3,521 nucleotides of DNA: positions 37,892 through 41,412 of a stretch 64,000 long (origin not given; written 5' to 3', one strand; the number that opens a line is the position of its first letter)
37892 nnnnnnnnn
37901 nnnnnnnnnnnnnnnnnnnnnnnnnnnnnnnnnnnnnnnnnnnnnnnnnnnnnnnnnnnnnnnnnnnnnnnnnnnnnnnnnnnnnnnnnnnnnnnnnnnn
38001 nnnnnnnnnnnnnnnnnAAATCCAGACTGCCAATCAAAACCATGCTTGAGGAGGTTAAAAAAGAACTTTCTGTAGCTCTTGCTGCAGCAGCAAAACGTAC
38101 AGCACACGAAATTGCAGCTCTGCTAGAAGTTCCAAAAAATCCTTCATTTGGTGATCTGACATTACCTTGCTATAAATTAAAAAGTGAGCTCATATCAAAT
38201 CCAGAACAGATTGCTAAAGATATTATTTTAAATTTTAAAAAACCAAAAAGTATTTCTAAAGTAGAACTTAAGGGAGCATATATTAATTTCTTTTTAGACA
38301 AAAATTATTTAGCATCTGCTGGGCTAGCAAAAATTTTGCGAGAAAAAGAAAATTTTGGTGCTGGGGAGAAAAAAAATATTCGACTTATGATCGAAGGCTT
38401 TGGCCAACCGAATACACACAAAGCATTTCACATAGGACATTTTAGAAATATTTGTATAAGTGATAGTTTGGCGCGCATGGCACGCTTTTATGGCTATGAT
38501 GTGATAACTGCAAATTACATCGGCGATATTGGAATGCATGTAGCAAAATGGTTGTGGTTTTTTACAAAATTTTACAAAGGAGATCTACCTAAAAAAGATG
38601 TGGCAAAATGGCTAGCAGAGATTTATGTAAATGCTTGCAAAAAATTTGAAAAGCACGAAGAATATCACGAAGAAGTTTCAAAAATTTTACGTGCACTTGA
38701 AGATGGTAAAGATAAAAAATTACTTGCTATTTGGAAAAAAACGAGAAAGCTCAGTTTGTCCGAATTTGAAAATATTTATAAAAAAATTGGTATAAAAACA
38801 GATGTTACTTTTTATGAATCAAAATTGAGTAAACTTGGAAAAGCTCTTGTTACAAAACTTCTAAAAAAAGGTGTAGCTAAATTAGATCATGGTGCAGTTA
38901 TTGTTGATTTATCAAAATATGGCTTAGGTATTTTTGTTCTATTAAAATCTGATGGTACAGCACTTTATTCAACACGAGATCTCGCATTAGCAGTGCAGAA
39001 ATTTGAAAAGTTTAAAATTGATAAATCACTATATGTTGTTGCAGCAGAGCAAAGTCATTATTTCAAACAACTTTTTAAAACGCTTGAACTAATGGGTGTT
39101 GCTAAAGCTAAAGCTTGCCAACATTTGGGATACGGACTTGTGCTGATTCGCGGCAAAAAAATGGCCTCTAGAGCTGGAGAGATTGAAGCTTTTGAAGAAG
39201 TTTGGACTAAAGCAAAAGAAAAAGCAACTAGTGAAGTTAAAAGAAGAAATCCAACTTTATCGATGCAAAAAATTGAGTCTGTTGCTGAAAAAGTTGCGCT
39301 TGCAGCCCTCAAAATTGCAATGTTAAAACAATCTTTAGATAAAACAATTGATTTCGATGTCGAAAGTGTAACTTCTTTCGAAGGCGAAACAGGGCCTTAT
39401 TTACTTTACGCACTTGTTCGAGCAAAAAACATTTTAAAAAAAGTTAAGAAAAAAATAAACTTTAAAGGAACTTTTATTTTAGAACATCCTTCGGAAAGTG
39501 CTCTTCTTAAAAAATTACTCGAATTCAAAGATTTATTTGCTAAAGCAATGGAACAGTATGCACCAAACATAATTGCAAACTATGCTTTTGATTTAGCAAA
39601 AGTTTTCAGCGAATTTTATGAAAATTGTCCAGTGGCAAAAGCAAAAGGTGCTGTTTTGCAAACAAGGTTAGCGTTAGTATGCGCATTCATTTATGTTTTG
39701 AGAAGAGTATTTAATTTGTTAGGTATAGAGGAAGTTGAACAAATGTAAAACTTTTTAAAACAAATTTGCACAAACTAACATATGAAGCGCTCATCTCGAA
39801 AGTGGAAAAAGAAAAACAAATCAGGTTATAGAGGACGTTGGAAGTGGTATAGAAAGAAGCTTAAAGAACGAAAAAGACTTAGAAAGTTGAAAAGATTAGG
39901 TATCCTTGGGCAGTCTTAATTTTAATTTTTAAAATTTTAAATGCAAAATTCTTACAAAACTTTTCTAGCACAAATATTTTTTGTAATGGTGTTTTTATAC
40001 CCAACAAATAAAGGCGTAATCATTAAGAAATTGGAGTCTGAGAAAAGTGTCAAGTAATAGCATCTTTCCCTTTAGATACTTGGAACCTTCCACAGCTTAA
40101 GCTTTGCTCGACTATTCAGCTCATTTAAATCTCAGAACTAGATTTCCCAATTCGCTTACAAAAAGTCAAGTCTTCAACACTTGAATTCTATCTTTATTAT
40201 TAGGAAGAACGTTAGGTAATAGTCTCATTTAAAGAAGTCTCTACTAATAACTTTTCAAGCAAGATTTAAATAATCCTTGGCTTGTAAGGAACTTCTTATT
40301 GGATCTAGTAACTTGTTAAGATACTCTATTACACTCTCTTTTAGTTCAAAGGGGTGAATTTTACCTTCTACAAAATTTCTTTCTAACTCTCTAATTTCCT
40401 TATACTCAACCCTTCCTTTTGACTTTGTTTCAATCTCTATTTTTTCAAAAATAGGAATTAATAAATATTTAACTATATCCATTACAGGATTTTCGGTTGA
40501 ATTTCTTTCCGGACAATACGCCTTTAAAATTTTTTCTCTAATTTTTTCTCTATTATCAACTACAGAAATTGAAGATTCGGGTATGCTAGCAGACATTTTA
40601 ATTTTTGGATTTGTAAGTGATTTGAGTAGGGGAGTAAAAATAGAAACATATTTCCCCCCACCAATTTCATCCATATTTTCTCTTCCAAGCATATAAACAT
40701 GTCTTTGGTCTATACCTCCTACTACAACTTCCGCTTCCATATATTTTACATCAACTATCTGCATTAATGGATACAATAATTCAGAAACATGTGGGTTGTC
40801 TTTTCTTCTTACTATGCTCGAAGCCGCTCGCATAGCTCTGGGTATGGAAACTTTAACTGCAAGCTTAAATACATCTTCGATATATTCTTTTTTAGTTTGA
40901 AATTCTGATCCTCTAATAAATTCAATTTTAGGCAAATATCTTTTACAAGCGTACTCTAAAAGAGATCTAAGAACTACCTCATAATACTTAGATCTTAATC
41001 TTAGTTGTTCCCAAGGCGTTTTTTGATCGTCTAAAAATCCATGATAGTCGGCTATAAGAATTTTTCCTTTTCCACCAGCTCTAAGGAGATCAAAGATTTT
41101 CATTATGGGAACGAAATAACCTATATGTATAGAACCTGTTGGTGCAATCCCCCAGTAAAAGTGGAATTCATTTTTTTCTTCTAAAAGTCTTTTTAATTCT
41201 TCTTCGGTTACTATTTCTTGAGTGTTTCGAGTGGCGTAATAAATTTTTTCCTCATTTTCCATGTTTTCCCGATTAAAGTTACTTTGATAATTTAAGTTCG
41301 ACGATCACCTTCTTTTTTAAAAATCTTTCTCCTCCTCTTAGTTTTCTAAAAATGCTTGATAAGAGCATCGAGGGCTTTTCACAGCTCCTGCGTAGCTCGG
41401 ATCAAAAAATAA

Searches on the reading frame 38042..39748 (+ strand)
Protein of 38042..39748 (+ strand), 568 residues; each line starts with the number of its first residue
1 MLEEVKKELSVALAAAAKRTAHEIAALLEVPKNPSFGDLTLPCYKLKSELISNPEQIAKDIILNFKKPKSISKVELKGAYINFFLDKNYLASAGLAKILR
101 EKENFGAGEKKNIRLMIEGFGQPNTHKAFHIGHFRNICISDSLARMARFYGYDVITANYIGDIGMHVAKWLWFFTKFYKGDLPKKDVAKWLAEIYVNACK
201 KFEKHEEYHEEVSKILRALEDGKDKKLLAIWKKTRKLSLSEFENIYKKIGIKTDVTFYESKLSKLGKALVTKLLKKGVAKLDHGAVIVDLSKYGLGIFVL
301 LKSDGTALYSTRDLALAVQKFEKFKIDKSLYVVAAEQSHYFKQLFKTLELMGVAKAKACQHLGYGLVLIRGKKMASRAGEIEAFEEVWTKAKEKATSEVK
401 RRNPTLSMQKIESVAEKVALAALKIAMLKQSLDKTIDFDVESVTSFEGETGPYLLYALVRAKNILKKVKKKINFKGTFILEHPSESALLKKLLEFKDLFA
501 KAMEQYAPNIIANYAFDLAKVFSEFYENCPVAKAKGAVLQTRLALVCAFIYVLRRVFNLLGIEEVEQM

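Call 13: search_protein_families(library=pfam, proteins=[window:38042-39748:+], max_evalue=0.001)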
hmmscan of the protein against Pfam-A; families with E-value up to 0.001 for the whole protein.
window:38042-39748:+ (568 aa): 3 families
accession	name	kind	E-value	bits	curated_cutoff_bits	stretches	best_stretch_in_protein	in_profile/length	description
PF00750.26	tRNA-synt_1d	-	1.4e-55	189.2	23.3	1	96-431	3-340/349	tRNA synthetases class I (R), catalytic domain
PF05746.21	DALR_1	-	9.9e-29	100.2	22.3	1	454-568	1-117/117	DALR anticodon binding domain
PF03485.21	Arg_tRNA_synt_N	-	4e-15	56.6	21.5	1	4-85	2-85/85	Arginyl tRNA synthetase N terminal domain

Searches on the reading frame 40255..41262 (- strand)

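Call 13: search_protein_families(library=pfam, proteins=[window:40255-41262:-], max_evalue=0.001)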
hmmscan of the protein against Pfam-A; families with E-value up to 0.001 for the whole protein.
window:40255-41262:- (335 aa): 1 family
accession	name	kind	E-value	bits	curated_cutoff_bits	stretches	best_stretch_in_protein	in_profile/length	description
PF00579.31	tRNA-synt_1b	-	1.4e-52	179.3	21.1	1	30-319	3-291/292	tRNA synthetases class I (W and Y)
